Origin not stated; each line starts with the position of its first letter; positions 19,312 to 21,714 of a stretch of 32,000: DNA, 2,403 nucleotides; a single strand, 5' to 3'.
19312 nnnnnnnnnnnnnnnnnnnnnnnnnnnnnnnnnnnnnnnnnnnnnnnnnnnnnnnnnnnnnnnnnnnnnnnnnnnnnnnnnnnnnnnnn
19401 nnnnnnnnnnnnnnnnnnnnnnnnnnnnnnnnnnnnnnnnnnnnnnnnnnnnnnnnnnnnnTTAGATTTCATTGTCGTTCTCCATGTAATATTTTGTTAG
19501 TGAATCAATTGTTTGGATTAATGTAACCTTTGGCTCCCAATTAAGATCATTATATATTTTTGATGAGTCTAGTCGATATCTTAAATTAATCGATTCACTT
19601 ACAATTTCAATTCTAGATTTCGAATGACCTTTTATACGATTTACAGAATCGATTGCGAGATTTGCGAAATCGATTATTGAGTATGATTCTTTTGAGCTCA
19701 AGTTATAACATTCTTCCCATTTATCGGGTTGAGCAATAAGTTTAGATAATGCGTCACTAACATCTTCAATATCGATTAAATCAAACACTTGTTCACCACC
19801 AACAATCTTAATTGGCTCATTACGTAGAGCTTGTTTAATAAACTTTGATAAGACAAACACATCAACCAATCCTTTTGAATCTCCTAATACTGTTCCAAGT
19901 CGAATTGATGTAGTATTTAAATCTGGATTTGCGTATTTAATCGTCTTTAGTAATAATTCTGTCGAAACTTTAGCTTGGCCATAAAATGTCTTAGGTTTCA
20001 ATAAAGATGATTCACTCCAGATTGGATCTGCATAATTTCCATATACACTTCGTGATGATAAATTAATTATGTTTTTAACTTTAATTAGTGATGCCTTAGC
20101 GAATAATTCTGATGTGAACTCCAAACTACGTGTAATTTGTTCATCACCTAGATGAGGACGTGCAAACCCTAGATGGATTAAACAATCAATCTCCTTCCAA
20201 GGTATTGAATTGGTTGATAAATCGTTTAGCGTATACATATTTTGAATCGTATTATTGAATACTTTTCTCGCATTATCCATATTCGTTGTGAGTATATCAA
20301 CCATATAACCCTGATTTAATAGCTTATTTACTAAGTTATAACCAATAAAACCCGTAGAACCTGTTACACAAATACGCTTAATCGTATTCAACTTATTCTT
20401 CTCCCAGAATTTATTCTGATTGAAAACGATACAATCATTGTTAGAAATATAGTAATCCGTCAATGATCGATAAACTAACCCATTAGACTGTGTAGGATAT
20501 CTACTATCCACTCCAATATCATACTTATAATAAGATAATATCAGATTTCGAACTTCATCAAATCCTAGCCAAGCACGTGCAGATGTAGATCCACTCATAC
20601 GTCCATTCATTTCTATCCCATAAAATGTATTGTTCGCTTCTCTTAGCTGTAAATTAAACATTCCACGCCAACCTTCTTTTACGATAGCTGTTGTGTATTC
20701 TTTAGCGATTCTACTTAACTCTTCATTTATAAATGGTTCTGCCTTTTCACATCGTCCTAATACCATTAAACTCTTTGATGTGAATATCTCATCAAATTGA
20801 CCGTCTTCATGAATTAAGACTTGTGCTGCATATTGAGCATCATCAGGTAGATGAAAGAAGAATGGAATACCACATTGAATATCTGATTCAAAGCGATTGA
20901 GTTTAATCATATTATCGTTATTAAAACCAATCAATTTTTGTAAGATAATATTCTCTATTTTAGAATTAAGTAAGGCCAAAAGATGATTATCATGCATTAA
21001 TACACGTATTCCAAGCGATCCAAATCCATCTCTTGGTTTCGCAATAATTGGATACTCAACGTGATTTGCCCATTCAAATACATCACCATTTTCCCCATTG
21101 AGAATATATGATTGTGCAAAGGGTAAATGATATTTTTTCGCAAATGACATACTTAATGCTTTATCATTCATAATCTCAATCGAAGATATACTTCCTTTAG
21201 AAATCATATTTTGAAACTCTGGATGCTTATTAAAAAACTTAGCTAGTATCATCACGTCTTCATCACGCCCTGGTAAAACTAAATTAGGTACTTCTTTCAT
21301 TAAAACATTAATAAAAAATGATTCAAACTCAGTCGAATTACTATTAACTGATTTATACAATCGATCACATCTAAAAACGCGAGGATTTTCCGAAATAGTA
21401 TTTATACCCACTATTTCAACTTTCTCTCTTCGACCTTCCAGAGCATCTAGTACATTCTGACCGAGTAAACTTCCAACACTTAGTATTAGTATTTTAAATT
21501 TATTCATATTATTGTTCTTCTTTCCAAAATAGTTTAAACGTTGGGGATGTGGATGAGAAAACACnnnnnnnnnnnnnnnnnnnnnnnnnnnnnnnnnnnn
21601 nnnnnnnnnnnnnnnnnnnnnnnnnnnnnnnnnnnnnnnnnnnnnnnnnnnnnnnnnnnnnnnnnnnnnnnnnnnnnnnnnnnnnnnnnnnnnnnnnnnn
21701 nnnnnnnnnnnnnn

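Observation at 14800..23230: Sugar-tailoring cassette with an unprecedented enzyme mix: ThDP enzyme, two ATP-grasp ligases, BKACE, SDR, NeuD-type acyltransferase and DegT aminotransferase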

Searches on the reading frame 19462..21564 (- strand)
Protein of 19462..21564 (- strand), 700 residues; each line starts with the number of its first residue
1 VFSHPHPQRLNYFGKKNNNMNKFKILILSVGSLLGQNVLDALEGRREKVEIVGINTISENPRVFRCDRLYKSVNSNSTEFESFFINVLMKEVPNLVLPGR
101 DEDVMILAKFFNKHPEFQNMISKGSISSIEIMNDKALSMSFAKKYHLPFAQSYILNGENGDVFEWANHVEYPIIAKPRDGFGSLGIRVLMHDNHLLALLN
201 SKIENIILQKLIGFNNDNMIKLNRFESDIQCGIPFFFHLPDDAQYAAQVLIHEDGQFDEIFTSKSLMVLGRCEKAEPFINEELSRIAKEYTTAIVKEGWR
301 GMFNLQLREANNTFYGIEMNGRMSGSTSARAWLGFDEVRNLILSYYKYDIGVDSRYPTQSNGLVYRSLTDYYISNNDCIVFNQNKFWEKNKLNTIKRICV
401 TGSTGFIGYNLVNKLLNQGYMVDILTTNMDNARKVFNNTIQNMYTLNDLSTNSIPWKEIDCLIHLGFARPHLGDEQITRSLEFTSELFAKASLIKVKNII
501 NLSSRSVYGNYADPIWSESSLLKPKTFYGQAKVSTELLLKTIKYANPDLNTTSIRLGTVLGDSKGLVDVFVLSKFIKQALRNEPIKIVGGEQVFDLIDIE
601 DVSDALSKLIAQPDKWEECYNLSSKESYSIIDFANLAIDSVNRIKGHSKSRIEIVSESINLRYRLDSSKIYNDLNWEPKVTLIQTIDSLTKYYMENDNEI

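Call 4: search_protein_families(library=pfam, proteins=[window:19462-21564:-], max_evalue=0.01)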
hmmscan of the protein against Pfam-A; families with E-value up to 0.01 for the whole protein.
window:19462-21564:- (700 aa): 10 families
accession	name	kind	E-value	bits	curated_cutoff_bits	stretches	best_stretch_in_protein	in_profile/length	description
PF01370.27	Epimerase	-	2.7e-26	92.9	20.9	1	398-621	1-238/240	NAD dependent epimerase/dehydratase family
PF16363.11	GDP_Man_Dehyd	-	4.2e-17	63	27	2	494-687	119-330/332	GDP-mannose 4,6 dehydratase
PF04321.23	RmlD_sub_bind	-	1.1e-08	35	27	1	397-643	2-233/287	RmlD substrate binding domain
PF01073.25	3Beta_HSD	-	3.5e-07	30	22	1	400-605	2-224/280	3-beta hydroxysteroid dehydrogenase/isomerase family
PF02786.22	CPSase_L_D2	-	1.8e-05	24.8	19.8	1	134-201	1-69/211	Carbamoyl-phosphate synthase L chain, ATP binding domain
PF07993.18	NAD_binding_4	-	0.00028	20.6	20.1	0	400-422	1-23/258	Male sterility protein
PF02719.21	Polysacc_synt_2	-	0.00068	19.4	20.2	0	523-654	133-260/293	Polysaccharide biosynthesis protein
PF05368.20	NmrA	-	0.0014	18.7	27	0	396-432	3-39/298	NmrA-like family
PF02655.19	ATP-grasp_3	-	0.0019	18.8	23.2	0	167-212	28-69/160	ATP-grasp domain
PF15632.11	ATPgrasp_Ter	-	0.0036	17.5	29.1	1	282-331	48-94/131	ATP-grasp in the biosynthetic pathway with Ter operon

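Call 5: search_protein_families(library=ncbifam, proteins=[window:19462-21564:-], max_evalue=0.01)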
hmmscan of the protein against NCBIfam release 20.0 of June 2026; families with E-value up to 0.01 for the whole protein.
window:19462-21564:- (700 aa): 38 families (the best 25 are shown)
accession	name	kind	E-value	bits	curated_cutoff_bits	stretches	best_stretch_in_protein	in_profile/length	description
NF009402.0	PRK12767.1-1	equivalog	4.7e-37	127.5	218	1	22-377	2-327/329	carbamoyl phosphate synthase-like protein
TIGR01181.1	dTDP_gluc_dehyt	equivalog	9.7e-21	74.2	365.1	1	398-698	2-316/321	dTDP-glucose 4,6-dehydratase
TIGR01179.1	galE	equivalog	3e-14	52.6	262.3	1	398-686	2-318/332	UDP-glucose 4-epimerase GalE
TIGR02197.1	heptose_epim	equivalog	7e-13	48.4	274.6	1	398-655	1-269/316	ADP-glyceromanno-heptose 6-epimerase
TIGR01777.1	yfcH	hypoth_equivalog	1.7e-12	47.5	207.35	1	398-637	1-237/292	TIGR01777 family oxidoreductase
NF009406.0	PRK12767.1-5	equivalog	9.7e-12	44.6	271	1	23-212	3-189/327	carbamoyl phosphate synthase-like protein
NF050030.1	thlkprotThyD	equivalog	2.2e-10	40.2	400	1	397-642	2-251/305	thylakoid membrane protein ThyD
NF009403.0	PRK12767.1-2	equivalog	2.5e-10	40.1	286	1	46-214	19-186/342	carbamoyl phosphate synthase-like protein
NF009405.0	PRK12767.1-4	equivalog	5.3e-10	38.8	390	1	25-214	3-187/320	carbamoyl phosphate synthase-like protein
NF007490.0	PRK10084.1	subfamily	1.4e-09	37.4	649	1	514-698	153-339/361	dTDP-glucose 4,6-dehydratase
NF007582.0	PRK10217.1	equivalog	4.2e-08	32.7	698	1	502-697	132-335/355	dTDP-glucose 4,6-dehydratase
NF008872.0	PRK11908.1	equivalog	5.4e-08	32.3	294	1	571-696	197-338/349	bifunctional UDP-4-keto-pentose/UDP-xylose synthase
TIGR04180.1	EDH_00030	hypoth_equivalog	8e-08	31.7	475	1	398-680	1-296/297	NAD-dependent 4,6-dehydratase LegB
NF007956.0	PRK10675.1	subfamily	1.7e-07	30.7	394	1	397-556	2-177/338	UDP-glucose 4-epimerase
TIGR01214.1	rmlD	equivalog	4.5e-07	29.3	224.05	1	397-645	1-230/285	dTDP-4-dehydrorhamnose reductase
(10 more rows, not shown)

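Call 7: search_solved_structures(query=window:19462-21507:-, max_evalue=0.001)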
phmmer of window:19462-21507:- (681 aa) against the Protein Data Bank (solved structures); distinct sequences matched with E-value up to 0.001: 50.
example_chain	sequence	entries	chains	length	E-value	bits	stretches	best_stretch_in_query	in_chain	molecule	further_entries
6kv9_A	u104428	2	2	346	1.9e-14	56.1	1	379-618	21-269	MoeE5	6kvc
2b69_A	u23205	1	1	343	6.8e-13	51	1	365-675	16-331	UDP-glucuronate decarboxylase 1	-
4lk3_A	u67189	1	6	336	1.3e-12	50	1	377-675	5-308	UDP-glucuronic acid decarboxylase 1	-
4gll_A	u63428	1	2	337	2.7e-12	49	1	377-675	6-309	UDP-glucuronic acid decarboxylase 1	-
4m55_A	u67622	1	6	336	3e-12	48.8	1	377-675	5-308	UDP-glucuronic acid decarboxylase 1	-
8rdg_A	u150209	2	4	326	4.1e-12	48.4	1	378-623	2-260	SDR family NAD(P)-dependent oxidoreductase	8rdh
4zrm_A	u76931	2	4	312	4.5e-12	48.3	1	378-674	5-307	UDP-glucose 4-epimerase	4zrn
2hun_A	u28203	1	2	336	1.1e-11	47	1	378-678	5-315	336aa long hypothetical dTDP-glucose 4,6-dehydratase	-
8rdi_A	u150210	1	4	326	1.5e-11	46.6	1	378-623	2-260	SDR family NAD(P)-dependent oxidoreductase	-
3m2p_A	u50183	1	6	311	3.6e-11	45.3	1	378-652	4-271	UDP-N-acetylglucosamine 4-epimerase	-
6bi4_A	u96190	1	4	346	5.5e-11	44.7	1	364-678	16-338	dTDP-glucose 4,6-dehydratase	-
6zl6_A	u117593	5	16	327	2.2e-10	42.7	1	378-668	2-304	Epimerase domain-containing protein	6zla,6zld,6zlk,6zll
6vlo_A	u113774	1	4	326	4.3e-10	41.7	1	376-659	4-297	Putative dTDP-D-glucose 4,6-dehydratase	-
6zlj_A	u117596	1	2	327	7.8e-10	40.9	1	378-668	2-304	Epimerase domain-containing protein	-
5u4q_A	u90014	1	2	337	1.2e-09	40.3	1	378-591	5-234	dTDP-glucose 4,6-dehydratase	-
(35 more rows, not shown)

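Call 21: list_cluster_members(proteins=[P0001, window:19462-21507:-, window:18822-19472:-, window:17809-18825:+, window:16874-17755:-, window:15906-16862:-, window:14800-15897:-, window:13096-14673:-, window:23900-25063:+, P0002])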
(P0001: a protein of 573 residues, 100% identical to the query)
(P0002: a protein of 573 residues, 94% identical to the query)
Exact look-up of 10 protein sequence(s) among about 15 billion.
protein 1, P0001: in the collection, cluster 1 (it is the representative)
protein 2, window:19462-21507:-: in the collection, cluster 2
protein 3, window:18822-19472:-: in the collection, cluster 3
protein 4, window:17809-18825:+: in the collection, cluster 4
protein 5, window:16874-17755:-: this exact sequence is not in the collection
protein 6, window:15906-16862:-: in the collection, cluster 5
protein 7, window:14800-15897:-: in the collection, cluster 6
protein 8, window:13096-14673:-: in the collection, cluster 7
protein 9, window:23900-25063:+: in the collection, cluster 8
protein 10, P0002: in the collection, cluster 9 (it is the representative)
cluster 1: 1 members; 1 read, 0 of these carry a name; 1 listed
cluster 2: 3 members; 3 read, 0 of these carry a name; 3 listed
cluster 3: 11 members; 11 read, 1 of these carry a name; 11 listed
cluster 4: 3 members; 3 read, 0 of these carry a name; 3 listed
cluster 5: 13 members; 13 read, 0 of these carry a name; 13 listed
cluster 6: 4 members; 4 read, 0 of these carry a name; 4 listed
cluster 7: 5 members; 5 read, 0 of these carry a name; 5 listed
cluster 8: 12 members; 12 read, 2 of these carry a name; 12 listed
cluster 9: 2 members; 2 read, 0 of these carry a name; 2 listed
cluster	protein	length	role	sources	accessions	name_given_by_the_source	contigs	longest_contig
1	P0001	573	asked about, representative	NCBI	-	-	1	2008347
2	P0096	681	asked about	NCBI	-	-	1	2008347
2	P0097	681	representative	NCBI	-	-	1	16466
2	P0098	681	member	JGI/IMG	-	-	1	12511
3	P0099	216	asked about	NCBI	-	-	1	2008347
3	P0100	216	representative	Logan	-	-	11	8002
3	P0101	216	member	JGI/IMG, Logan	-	sugar O-acyltransferase (sialic acid O-acetyltransferase NeuD family)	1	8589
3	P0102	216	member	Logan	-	-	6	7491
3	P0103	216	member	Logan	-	-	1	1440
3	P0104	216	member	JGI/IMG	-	-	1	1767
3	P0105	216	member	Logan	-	-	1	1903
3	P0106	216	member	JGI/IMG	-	-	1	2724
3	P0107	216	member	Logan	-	-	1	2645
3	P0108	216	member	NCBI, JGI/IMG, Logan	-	-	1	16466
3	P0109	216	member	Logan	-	-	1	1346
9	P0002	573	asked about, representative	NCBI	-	-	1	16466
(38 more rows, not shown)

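Call 22: find_homologous_proteins(query=window:19462-21507:-, max_evalue=1e-10)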
Query window:19462-21507:- (681 aa): 40 proteins with E <= 1e-10 among 8000 candidates.
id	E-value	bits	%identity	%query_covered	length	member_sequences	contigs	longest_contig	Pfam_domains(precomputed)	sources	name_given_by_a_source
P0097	0.0e+0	1475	96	100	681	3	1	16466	PF04321.24,PF16363.12,PF02786.23,PF01073.26,PF01370.28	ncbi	-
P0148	0.0e+0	1303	84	100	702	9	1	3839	PF04321.24,PF16363.12,PF02786.23,PF01073.26,PF01370.28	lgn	-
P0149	0.0e+0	1201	77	100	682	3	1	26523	PF04321.24,PF16363.12,PF02786.23,PF01073.26,PF01370.28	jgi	-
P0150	0.0e+0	1150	74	100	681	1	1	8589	PF04321.24,PF16363.12,PF02786.23,PF01073.26,PF01370.28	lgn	-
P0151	0.0e+0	1107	72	99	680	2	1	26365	PF04321.24,PF16363.12,PF02786.23,PF01073.26,PF01370.28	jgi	jgi:nucleoside-diphosphate-sugar epimerase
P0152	0.0e+0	1018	66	99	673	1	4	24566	PF04321.24,PF16363.12,PF02719.22,PF02786.23,PF07993.19,PF01370.28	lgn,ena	-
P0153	0.0e+0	1018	66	99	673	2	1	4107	PF04321.24,PF16363.12,PF02719.22,PF02786.23,PF01073.26,PF01370.28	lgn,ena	-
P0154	0.0e+0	1015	66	99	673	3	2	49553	PF04321.24,PF16363.12,PF02719.22,PF02786.23,PF01073.26,PF01370.28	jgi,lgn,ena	-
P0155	1.4e-294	997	65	99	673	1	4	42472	PF04321.24,PF16363.12,PF02786.23,PF01073.26,PF07993.19,PF01370.28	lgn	-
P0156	2.2e-293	993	66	99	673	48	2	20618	PF04321.24,PF16363.12,PF02786.23,PF01073.26,PF07993.19,PF01370.28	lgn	-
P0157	1.1e-207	710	47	99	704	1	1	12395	PF04321.24,PF16363.12,PF05368.20,PF02786.23,PF01370.28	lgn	-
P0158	1.1e-203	696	47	98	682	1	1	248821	PF04321.24,PF16363.12,PF02719.22,PF02786.23,PF01370.28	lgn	-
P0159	4.7e-203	694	47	99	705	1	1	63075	PF04321.24,PF16363.12,PF02719.22,PF21360.4,PF01370.28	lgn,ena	-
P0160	5.0e-203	694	46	98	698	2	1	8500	PF04321.24,PF16363.12,PF05368.20,PF02786.23,PF21360.4,PF01370.28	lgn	-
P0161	2.5e-196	672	46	99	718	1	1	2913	PF04321.24,PF16363.12,PF01370.28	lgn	-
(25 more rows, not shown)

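Call 24: find_related_loci(query=A1, collection=genome_contigs, flank=10000)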
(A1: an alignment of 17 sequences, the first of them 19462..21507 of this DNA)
Query A1 (681 aa) in genome_contigs; peptide patterns used: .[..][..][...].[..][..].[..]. (x = any residue, [..] = any of these).
112 stretches matched a pattern; 93 encode a relative of the query (tblastn E <= 1e-3); the best 80 are kept; 80 distinct loci.
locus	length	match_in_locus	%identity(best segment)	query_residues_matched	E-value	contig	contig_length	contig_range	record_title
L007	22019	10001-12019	44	17-675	0e+0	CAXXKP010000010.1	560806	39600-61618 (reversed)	MAG: Sphaerochaetaceae bacterium isolate 97855f4f-21ab-4eab-b950-d14ecb44ab4f genome assembly, contig: contig_10, whole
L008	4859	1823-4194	40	3-675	3e-99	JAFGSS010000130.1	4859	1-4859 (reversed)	MAG: Acidobacteria bacterium isolate Zod_Metabat.919 k87_4006920, whole genome shotgun sequence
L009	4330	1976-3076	42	4-369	4e-92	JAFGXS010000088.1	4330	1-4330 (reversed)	MAG: Bacteroidales bacterium isolate ZodW_Metabat.54 k87_21626858, whole genome shotgun sequence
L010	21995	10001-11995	30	3-677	1e-82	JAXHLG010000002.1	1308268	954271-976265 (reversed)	MAG: Candidatus Moraniibacteriota bacterium isolate Salar_de_Ascotan_soil_MAG_ASO1 contig_5779_polypolish, whole genome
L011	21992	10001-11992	29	1-673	5e-82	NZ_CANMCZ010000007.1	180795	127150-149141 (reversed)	Uncultured Winogradskyella sp. isolate 3-1016.fasta NODE_7, whole genome shotgun sequence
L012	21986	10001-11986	29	4-674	1e-81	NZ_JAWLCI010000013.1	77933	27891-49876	MAG: Mariniphaga sp. isolate 15dZY3.bin.39 NODE_551_length_77933_cov_50.263779, whole genome shotgun sequence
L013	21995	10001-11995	29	1-673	2e-80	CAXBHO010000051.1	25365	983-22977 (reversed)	MAG TPA_asm: uncultured Balneola sp. isolate ERR2762128_binner123_Refined_57 genome assembly, contig: ERZ3421942.2543, w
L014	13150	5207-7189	29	4-674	2e-79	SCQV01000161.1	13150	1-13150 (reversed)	MAG: Chitinophagaceae bacterium isolate FW021_bin.37 FW021_bin.37-15413, whole genome shotgun sequence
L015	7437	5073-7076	30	4-681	6e-78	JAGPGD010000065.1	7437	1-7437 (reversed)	MAG: Paludibacteraceae bacterium isolate Gw_SlDig_bin_148 Gw_SlDig_21045_length_7437_cov_16.178386, whole genome shotgun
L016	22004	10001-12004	29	4-681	6e-78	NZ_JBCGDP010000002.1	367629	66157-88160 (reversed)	Flavobacterium polysaccharolyticum strain N6 NODE_2_length_367629_cov_86.985358, whole genome shotgun sequence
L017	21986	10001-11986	29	2-674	1e-77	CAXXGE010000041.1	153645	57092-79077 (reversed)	MAG: Vallitaleaceae bacterium isolate 2a2b7994-b44a-4ebb-a176-ceeb0f7df594 genome assembly, contig: contig_41, whole gen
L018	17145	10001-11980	28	3-673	6e-77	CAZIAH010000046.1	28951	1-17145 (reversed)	MAG TPA_asm: uncultured bacterium isolate SRP323688_co1_225 genome assembly, contig: NODE_2847_length_28951_cov_8.666217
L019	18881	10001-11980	29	3-673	9e-77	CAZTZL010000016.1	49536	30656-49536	MAG TPA_asm: uncultured bacterium isolate binchicken_co94_424 genome assembly, contig: NODE_839_length_49536_cov_14.0594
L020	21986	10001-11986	29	4-674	1e-81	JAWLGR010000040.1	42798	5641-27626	MAG: Mariniphaga sp. isolate 30dZY2.bin.126 NODE_1257_length_42798_cov_7.916626, whole genome shotgun sequence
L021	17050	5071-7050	30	1-673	2e-83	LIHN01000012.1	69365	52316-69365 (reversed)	MAG: Bacteroidetes bacterium HLUCCA01 ITZX_scaf_142, whole genome shotgun sequence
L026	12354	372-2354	29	6-677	2e-69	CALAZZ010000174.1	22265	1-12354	MAG TPA_asm: uncultured Bacteroidales bacterium isolate SRR7299214_bin.157_CONCOCT_v1.1_MAG genome assembly, contig: ERZ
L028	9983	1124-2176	36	3-357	2e-68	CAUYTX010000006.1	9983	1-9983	Gammaproteobacteria bacterium strain CCP3-SC1AL1 genome assembly, contig: CCP3SC1AL1_Contig_105, whole genome shotgun se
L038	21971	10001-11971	28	3-674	3e-64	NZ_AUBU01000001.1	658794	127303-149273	Algoriphagus marincola DSM 16067 G457DRAFT_scaffold00001.1_C, whole genome shotgun sequence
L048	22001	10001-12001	25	1-673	2e-54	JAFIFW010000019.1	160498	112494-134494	MAG: Methylophaga sp. isolate coassembly_bin.73 k141_154384, whole genome shotgun sequence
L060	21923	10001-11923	25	1-673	2e-44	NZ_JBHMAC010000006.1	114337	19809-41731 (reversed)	Vreelandella sulfidaeris strain VKM B-3106 platanus_K_25_97_6, whole genome shotgun sequence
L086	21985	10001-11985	29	3-671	5e-26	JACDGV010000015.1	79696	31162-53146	MAG: Nitrosospira sp. isolate MGR_bin421 SD2909_NODE_53_length_79696_cov_3.921640, whole genome shotgun sequence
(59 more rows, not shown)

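Call 33: search_protein_families(library=pfam, proteins=[L048:7311-8735:+, L048:12009-12392:+, L048:12987-13340:+, L048:13345-14151:+, L048:14151-14834:+, L048:14818-15321:+, L086:12149-12823:+, L086:12753-13145:+, L086:13186-13680:+, L086:15192-16367:+], max_evalue=0.001)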
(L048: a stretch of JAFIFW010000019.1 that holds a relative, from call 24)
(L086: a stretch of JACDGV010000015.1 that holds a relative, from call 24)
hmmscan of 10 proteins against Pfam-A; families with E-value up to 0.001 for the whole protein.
L048:7311-8735:+ (474 aa): 8 families
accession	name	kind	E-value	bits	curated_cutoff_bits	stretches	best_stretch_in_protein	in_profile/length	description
PF01370.27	Epimerase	-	3.7e-55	187.4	20.9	1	25-314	1-229/240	NAD dependent epimerase/dehydratase family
PF16363.11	GDP_Man_Dehyd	-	1.7e-47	162.9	27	2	127-320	48-247/332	GDP-mannose 4,6 dehydratase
PF01073.25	3Beta_HSD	-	5.9e-14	52.2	22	1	132-304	46-223/280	3-beta hydroxysteroid dehydrogenase/isomerase family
PF04321.23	RmlD_sub_bind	-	1.1e-13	51.4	27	1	137-263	34-154/287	RmlD substrate binding domain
PF02719.21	Polysacc_synt_2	-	6.8e-10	39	20.2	1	136-308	59-215/293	Polysaccharide biosynthesis protein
PF07993.18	NAD_binding_4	-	9.9e-06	25.3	20.1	0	152-266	86-210/258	Male sterility protein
PF00106.31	adh_short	-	0.00025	21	26.6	0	24-67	2-45/195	short chain dehydrogenase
PF13460.12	NAD_binding_10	-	0.00066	20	27.2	0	131-239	39-130/184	NAD(P)H-binding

L048:12009-12392:+ (127 aa): 0 families

L048:12987-13340:+ (117 aa): 4 families
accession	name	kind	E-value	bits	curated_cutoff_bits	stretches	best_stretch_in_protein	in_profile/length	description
PF00132.30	Hexapep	-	1.4e-10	40.8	27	1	57-91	1-35/36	Bacterial transferase hexapeptide (six repeats)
PF25084.1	LbH_EIF2B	-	1.7e-06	28.4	54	1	35-92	40-95/105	EIF2B subunit epsilon LbH domain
PF14602.12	Hexapep_2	-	8.4e-06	25.9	27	1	58-90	2-32/34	Hexapeptide repeat of succinyl-transferase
PF21711.3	DCTN5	-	0.00011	22.3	40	1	15-91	66-141/182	Dynactin subunit 5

L048:13345-14151:+ (268 aa): 8 families
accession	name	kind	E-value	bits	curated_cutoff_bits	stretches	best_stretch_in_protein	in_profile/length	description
PF08242.18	Methyltransf_12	-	6.1e-16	59.4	30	1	53-145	1-98/98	Methyltransferase domain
PF08241.18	Methyltransf_11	-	7.8e-16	58.9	21.2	1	53-147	1-95/95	Methyltransferase domain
PF13649.12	Methyltransf_25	-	1.2e-15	58.4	27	1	52-143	1-97/97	Methyltransferase domain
PF13847.12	Methyltransf_31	-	1.2e-14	54.7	27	1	47-163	2-127/145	Methyltransferase domain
PF13489.12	Methyltransf_23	-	7.4e-13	49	27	1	43-194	17-158/164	Methyltransferase domain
PF01209.24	Ubie_methyltran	-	3.4e-08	33.5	20.1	1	5-168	4-171/233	ubiE/COQ5 methyltransferase family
PF05175.20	MTS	-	2.2e-07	31.1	23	1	45-163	29-155/170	Methyltransferase small domain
PF02390.23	Methyltransf_4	-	7.8e-05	22.7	24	0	51-92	4-45/173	Putative methyltransferase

L048:14151-14834:+ (227 aa): 4 families
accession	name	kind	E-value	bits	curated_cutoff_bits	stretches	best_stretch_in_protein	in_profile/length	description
PF00132.30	Hexapep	-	1.3e-20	72.6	27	3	145-177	2-34/36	Bacterial transferase hexapeptide (six repeats)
PF17836.7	PglD_N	-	4.2e-15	56.5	23.4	1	8-86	1-76/78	PglD N-terminal domain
PF14602.12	Hexapep_2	-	1.1e-06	28.7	27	0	164-196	3-33/34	Hexapeptide repeat of succinyl-transferase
PF25084.1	LbH_EIF2B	-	4.8e-05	23.7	54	1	127-190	10-71/105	EIF2B subunit epsilon LbH domain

L048:14818-15321:+ (167 aa): 1 family
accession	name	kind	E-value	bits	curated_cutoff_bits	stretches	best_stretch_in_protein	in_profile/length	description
PF05853.18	BKACE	-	1.8e-20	73.9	24.8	1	12-110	2-99/274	beta-keto acid cleavage enzyme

L086:12149-12823:+ (224 aa): 4 families
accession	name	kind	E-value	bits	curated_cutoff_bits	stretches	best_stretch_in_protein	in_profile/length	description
PF00132.30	Hexapep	-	8.7e-16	57.3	27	2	162-195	1-34/36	Bacterial transferase hexapeptide (six repeats)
PF25084.1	LbH_EIF2B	-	2.3e-08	34.4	54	1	98-195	5-99/105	EIF2B subunit epsilon LbH domain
PF14602.12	Hexapep_2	-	7.1e-07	29.3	27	1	163-196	2-33/34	Hexapeptide repeat of succinyl-transferase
PF21711.3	DCTN5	-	8.9e-07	29.2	40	1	109-198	55-143/182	Dynactin subunit 5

L086:12753-13145:+ (130 aa): 1 family
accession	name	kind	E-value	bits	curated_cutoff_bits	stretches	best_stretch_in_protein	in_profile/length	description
PF05853.18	BKACE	-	7.9e-21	75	24.8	1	29-113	2-85/274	beta-keto acid cleavage enzyme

L086:13186-13680:+ (164 aa): 1 family
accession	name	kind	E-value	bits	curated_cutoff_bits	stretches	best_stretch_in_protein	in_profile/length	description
PF05853.18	BKACE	-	1.9e-30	106.5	24.8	1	6-156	122-273/274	beta-keto acid cleavage enzyme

L086:15192-16367:+ (391 aa): 2 families
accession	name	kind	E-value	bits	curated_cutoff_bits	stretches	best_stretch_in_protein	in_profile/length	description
PF02784.22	Orn_Arg_deC_N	-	4.5e-56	190.4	23.4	1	51-282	4-247/247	Pyridoxal-dependent decarboxylase, pyridoxal binding domain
PF00278.28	Orn_DAP_Arg_deC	-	1.1e-16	61.3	23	1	279-370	2-95/95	Pyridoxal-dependent decarboxylase, C-terminal sheet domain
